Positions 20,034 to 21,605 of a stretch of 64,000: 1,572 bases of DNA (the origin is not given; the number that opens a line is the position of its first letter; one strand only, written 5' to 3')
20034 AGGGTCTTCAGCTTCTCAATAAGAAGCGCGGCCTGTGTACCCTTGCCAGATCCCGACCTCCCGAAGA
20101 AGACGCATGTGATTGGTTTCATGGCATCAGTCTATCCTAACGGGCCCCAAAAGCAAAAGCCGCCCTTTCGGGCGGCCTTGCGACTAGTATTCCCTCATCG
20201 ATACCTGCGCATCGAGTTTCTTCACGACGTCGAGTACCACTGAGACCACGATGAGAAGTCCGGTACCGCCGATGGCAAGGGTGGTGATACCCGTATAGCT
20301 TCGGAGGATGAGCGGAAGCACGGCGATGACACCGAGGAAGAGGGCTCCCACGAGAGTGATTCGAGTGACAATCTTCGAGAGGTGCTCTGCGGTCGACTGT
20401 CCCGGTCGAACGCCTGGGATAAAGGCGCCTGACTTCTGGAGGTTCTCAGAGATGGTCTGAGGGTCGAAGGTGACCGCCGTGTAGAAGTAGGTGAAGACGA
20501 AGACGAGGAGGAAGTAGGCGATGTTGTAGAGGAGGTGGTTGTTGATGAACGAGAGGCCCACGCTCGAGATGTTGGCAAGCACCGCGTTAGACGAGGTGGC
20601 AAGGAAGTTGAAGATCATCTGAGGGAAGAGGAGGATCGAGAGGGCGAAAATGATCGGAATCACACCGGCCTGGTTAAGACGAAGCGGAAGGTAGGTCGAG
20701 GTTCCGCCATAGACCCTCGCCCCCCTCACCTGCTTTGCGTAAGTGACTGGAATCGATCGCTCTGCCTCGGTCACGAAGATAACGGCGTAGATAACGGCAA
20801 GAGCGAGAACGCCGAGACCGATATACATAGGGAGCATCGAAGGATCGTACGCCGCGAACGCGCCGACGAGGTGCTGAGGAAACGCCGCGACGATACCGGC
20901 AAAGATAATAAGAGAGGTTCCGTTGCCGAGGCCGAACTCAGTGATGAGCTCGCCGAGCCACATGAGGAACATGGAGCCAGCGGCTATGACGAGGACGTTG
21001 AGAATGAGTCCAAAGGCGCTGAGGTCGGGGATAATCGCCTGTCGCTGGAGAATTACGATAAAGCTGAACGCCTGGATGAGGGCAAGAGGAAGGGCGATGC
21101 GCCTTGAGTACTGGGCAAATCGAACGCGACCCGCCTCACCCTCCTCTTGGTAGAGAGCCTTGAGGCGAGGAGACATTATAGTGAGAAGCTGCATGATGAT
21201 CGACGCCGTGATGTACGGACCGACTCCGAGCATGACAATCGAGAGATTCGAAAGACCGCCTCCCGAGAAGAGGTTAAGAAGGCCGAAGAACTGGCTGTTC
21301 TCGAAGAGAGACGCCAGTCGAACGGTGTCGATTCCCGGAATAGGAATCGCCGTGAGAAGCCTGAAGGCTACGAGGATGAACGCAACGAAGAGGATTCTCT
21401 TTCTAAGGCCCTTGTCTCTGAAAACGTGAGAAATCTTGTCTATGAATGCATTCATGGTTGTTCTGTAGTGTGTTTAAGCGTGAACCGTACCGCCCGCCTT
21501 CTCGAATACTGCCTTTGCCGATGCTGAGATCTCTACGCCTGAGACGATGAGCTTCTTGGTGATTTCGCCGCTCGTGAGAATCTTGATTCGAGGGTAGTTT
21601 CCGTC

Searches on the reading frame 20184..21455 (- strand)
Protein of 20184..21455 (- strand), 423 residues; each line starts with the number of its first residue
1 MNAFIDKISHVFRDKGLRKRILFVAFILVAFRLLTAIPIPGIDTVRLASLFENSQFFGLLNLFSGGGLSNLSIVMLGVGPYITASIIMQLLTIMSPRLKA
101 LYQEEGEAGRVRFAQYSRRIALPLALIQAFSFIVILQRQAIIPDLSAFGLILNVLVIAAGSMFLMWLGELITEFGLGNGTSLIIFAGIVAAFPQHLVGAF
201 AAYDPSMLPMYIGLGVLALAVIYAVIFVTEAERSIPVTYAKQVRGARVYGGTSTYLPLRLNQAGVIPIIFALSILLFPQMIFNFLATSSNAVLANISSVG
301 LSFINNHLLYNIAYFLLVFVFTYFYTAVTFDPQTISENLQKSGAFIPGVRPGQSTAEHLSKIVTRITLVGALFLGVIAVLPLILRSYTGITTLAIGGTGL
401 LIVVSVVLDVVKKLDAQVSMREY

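Call 47: search_protein_families(library=pfam, proteins=[window:20184-21455:-], max_evalue=0.0001)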
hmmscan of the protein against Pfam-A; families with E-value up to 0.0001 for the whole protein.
window:20184-21455:- (423 aa): 1 family
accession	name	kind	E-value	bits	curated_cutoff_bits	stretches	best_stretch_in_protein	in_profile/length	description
PF00344.25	SecY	-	1e-101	340.8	32.2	1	72-411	1-306/306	SecY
